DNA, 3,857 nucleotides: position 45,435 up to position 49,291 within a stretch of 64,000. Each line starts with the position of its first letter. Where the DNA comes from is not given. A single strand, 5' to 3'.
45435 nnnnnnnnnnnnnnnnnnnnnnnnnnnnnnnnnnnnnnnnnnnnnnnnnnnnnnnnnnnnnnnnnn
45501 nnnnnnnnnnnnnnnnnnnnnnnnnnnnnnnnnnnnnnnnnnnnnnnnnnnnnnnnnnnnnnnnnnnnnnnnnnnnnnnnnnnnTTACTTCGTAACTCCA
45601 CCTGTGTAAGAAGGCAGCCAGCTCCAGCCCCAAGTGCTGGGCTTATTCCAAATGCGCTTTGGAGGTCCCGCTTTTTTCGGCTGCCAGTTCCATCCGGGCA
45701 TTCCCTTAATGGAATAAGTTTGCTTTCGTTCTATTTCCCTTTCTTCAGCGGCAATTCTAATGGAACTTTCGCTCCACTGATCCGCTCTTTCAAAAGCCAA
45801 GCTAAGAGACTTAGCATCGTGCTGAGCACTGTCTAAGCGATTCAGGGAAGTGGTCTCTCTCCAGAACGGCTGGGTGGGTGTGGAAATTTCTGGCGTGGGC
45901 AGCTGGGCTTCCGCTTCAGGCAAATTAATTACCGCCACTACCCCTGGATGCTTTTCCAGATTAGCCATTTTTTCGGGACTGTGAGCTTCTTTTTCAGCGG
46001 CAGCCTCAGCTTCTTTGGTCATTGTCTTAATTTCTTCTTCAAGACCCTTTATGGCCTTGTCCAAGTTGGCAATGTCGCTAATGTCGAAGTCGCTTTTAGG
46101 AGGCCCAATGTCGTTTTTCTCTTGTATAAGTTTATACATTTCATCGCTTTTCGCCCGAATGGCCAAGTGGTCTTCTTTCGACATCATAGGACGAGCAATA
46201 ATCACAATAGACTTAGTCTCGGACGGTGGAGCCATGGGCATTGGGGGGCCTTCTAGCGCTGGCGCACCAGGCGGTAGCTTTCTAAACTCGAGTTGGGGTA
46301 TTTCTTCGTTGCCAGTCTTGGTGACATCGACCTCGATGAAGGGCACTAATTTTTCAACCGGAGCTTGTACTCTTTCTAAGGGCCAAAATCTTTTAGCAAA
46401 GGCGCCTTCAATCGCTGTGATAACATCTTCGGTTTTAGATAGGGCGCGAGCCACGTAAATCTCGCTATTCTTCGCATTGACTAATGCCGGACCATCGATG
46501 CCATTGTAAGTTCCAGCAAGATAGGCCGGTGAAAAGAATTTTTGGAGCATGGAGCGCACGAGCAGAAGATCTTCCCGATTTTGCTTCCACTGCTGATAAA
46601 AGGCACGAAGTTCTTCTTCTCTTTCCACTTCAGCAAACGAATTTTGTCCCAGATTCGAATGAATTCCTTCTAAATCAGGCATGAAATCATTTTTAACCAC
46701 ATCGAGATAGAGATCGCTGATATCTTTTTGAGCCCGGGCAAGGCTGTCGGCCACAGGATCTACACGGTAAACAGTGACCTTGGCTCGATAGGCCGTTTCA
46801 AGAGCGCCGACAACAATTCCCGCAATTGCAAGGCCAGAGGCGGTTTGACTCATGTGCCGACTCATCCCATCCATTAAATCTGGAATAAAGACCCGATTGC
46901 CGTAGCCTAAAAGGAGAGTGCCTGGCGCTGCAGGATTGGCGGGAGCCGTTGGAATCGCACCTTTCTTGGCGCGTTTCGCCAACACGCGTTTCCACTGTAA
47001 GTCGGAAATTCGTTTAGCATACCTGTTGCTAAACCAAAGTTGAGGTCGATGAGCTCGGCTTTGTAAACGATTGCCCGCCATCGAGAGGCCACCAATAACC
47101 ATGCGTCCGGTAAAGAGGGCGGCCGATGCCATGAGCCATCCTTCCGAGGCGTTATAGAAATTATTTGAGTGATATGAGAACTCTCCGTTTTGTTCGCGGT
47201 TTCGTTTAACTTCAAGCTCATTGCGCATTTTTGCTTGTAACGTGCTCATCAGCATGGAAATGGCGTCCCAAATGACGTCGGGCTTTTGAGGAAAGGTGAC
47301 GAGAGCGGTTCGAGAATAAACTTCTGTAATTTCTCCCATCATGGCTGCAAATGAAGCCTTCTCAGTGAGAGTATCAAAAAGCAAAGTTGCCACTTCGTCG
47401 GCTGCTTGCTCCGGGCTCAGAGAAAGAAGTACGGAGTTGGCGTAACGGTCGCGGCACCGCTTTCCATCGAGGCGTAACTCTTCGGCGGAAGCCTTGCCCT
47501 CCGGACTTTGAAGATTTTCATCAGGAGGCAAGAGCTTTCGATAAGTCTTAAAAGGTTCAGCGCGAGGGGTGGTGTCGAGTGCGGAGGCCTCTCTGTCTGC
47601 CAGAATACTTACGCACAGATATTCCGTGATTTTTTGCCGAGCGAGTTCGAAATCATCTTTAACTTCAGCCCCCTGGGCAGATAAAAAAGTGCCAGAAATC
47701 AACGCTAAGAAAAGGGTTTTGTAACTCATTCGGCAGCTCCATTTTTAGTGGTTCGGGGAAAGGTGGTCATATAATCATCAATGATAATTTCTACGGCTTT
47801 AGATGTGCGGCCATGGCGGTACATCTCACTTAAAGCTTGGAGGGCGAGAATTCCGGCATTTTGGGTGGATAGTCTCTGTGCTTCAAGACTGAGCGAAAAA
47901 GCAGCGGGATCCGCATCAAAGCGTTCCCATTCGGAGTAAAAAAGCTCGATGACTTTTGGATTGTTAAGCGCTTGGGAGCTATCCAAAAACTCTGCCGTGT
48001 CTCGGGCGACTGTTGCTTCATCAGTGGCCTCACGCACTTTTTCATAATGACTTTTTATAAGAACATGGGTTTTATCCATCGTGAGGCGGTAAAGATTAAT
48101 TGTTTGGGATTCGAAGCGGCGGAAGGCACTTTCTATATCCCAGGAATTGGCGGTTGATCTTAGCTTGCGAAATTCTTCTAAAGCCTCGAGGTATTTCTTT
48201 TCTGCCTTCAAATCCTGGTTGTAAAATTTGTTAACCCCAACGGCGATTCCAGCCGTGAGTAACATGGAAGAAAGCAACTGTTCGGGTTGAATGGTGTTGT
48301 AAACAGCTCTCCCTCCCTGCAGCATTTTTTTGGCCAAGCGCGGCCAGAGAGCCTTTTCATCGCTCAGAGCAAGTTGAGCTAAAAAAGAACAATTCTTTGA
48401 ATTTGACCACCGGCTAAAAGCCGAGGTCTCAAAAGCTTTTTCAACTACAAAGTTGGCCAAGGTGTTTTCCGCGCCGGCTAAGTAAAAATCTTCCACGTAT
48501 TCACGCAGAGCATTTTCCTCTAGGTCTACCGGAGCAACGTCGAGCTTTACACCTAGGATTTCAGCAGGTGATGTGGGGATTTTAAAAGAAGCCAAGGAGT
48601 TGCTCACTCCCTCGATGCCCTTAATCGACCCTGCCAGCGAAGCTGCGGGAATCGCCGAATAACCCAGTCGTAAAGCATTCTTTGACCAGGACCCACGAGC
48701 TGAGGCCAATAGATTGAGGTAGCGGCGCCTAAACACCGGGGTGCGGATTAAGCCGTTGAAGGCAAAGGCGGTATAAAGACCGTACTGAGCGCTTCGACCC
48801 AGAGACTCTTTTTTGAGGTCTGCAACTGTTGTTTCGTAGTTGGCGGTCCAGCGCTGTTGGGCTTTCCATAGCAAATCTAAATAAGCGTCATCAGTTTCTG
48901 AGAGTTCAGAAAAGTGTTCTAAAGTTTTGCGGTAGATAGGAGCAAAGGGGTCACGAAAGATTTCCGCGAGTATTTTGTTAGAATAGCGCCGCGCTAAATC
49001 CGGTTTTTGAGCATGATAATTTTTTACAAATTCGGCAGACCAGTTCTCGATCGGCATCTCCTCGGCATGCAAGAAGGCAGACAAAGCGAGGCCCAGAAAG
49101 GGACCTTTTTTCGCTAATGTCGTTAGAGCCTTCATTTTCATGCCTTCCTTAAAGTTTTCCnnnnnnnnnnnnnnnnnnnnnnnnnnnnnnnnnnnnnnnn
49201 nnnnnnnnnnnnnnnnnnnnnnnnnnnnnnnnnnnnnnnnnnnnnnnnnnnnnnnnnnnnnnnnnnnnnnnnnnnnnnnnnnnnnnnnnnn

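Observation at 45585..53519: Four-gene minus-strand operon of large secreted proteins and lipoproteins of unknown function next to the pilus/hit region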

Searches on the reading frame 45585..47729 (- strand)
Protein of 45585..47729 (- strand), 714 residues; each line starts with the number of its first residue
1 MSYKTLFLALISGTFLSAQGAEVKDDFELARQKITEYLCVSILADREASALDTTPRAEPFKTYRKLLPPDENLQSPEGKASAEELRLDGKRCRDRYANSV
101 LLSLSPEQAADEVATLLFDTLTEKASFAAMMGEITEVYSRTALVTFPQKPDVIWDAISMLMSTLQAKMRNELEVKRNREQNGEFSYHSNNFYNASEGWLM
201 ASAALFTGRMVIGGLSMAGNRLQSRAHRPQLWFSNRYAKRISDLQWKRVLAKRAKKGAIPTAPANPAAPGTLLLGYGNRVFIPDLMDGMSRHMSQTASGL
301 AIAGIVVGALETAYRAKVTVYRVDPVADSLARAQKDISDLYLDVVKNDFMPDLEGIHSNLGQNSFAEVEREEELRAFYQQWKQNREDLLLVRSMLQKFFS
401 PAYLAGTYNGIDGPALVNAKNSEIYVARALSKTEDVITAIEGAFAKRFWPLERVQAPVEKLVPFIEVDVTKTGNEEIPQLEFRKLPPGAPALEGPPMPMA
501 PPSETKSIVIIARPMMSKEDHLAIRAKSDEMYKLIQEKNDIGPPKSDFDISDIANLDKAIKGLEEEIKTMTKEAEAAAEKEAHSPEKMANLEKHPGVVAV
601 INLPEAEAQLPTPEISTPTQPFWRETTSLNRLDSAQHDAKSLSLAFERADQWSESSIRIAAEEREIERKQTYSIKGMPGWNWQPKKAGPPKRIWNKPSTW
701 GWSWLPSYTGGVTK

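Call 4: search_protein_families(library=pfam, proteins=[window:45585-47729:-], max_evalue=1)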
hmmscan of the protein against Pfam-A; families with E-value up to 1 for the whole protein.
window:45585-47729:- (714 aa): 1 family
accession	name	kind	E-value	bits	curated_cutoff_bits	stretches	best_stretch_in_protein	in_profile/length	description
PF20524.3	DUF6739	-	0.054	12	27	1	511-603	510-599/691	Family of unknown function (DUF6739)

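Call 5: search_protein_families(library=ncbifam, proteins=[window:45585-47729:-], max_evalue=1)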
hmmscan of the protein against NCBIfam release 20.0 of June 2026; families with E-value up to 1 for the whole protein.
window:45585-47729:- (714 aa): 2 families
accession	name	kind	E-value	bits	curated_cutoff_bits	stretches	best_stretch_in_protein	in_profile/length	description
NF011047.0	PRK14477.1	equivalog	0.09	10.5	1229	1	279-339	674-730/917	bifunctional nitrogenase iron-molybdenum cofactor biosynthesis protein NifEN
NF033872.1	SidA_fam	subfamily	0.42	9.4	60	1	530-589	240-297/379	T4SS effector SidA family protein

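Call 14: list_cluster_members(proteins=[P0001, window:45585-47729:-, window:47726-49141:-, window:52542-53519:-, window:45162-45584:+, window:43470-45149:+])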
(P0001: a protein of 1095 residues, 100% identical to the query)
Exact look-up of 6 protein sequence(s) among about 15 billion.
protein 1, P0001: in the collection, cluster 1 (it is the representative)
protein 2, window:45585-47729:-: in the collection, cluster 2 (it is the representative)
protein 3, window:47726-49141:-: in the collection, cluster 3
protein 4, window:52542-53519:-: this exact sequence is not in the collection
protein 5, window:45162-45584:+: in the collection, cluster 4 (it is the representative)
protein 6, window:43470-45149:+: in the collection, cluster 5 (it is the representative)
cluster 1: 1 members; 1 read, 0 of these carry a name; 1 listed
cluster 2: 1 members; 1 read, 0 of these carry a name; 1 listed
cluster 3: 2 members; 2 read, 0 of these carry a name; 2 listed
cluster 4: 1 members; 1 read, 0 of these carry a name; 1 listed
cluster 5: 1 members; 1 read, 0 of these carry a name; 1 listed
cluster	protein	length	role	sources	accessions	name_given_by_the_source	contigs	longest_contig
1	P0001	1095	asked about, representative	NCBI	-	-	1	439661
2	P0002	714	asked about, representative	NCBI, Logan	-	-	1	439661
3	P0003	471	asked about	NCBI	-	-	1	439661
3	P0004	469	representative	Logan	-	-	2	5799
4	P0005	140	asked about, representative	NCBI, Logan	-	-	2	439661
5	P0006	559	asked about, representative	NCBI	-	-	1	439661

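Call 17: find_homologous_proteins(query=window:45585-47729:-, max_evalue=0.001)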
Query window:45585-47729:- (714 aa): 1 proteins with E <= 0.001 among 8000 candidates.
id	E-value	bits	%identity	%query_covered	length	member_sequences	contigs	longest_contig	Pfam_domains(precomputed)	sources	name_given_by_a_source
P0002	0.0e+0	1606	100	100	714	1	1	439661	-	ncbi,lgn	-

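Call 86: search_protein_families(library=padloc, proteins=[window:45585-47729:-], max_evalue=0.1)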
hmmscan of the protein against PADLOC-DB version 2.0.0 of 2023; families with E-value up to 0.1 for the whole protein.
window:45585-47729:- (714 aa): 0 families

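Call 87: search_protein_families(library=phrogs, proteins=[window:45585-47729:-], max_evalue=0.1)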
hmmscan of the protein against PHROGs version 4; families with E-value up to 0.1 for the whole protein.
window:45585-47729:- (714 aa): 2 families
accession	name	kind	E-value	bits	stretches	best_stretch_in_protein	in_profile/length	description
phrog_1670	-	DNA, RNA and nucleotide metabolism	0.029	15.3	1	513-587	18-90/96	DNA binding protein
phrog_1573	-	other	0.076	14.9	0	575-637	37-101/138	DNA methyltransferase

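Call 92: search_solved_structures(query=window:45585-47729:-, max_evalue=1)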
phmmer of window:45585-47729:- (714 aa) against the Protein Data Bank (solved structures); distinct sequences matched with E-value up to 1: 1.
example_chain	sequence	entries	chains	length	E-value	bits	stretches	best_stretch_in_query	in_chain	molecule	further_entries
5apz_A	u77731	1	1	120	0.45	11.9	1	505-595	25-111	GENERAL CONTROL PROTEIN GCN4, NOR1 TCAR0761, GENERAL CONTROL PROTEIN GCN4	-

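Call 102: search_dna_similar(query=window:45585-47729:-, collection=plasmids, mode=protein, max_evalue=0.001, max_rows=10)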
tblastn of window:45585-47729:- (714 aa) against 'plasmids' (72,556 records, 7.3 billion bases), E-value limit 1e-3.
No match.

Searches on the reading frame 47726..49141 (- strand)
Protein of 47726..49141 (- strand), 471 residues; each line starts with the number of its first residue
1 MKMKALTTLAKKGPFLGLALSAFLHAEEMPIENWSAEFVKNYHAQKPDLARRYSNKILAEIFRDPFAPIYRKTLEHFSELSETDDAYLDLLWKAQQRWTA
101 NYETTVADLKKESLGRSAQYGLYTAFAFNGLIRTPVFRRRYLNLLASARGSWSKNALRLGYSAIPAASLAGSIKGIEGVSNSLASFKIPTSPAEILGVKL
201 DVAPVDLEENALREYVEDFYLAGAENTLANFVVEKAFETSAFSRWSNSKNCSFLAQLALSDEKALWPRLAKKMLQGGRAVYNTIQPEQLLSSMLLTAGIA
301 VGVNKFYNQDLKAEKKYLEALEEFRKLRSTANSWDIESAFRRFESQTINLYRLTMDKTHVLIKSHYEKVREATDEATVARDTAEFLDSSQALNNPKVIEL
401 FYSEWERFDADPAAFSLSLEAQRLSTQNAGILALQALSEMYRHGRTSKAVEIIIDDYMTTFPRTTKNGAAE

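Call 4: search_protein_families(library=pfam, proteins=[window:47726-49141:-], max_evalue=1)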
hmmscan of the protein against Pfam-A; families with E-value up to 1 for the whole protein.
window:47726-49141:- (471 aa): 0 families

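Call 5: search_protein_families(library=ncbifam, proteins=[window:47726-49141:-], max_evalue=1)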
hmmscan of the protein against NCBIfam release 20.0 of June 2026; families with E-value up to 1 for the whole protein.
window:47726-49141:- (471 aa): 0 families

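Call 46: search_solved_structures(query=A3, max_evalue=10)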
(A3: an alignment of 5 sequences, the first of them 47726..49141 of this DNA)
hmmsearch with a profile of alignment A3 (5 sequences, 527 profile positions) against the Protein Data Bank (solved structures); distinct sequences matched with E-value up to 10: 1.
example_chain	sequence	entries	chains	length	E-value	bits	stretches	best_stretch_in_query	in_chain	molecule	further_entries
7ank_A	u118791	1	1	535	0.0025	19.9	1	319-375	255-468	Alpha-actinin-2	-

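Call 73: search_protein_families(library=pfam, alignment_id=A3, max_evalue=5)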
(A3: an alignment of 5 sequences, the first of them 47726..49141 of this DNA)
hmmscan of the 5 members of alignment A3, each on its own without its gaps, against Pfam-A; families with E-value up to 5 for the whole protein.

A. member 1, window:47726-49141:- (471 aa): 0 families

B. families by the number of members that match (of 5 scanned): 5 families
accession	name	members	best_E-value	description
PF03695.18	UPF0149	1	0.05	Uncharacterised protein family (UPF0149)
PF01442.23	Apolipoprotein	1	0.09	Apolipoprotein A1/A4/E domain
PF17414.8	MatP_C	1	0.13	MatP C-terminal ribbon-helix-helix domain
PF05878.16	Phyto_Pns9_10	1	0.14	Phytoreovirus nonstructural protein Pns9/Pns10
PF24255.1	DUF7456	1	0.57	Family of unknown function (DUF7456)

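Call 86: search_protein_families(library=padloc, proteins=[window:47726-49141:-], max_evalue=0.1)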
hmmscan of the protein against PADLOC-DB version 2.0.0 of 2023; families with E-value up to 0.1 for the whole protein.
window:47726-49141:- (471 aa): 0 families

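Call 87: search_protein_families(library=phrogs, proteins=[window:47726-49141:-], max_evalue=0.1)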
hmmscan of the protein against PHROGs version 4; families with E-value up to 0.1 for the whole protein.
window:47726-49141:- (471 aa): 0 families

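Call 89: predict_structure(protein=window:47726-49141:-)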
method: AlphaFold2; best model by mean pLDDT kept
length: 471 residues; sequences in the alignment: 1
mean_pLDDT: 38.8   pTM: 0.27
mean pLDDT of the five models: 38.8, 37.7, 34.0, 32.5, 30.8
residues with pLDDT >= 90: 0; 70-90: 0; 50-70: 40; < 50: 431
segments of 3 or more residues with pLDDT < 50: 1-91, 93-133, 166-168, 181-471
pLDDT, mean of each block of 10 residues (from residue 1): 31 32 33 42 43 42 38 42 43 47 35 36 43 53 58 52 51 51 47 46 38 42 35 40 40 44 38 34 34 38 29 41 41 34 32 26 27 31 29 33 33 33 35 42 39 41 29 26
secondary structure, 60 per line:
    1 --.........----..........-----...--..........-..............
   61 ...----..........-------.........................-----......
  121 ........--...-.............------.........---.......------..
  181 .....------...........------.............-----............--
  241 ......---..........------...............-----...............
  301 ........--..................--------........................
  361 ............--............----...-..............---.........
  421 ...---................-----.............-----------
elements in order: H3-11 H16-25 H36-45 H47-63 H68-77 H85-109 H115-128 H135-147 H154-162 H166-172 H179-185 H192-202 H209-221 H227-238 H241-246 H250-259 H266-280 H286-308 H311-328 H337-372 H375-386 H395-408 H412-423 H427-442 H448-460
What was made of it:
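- Tried and rejected: The single-sequence model of C was unusable at pLDDT 38.8 (call 89).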
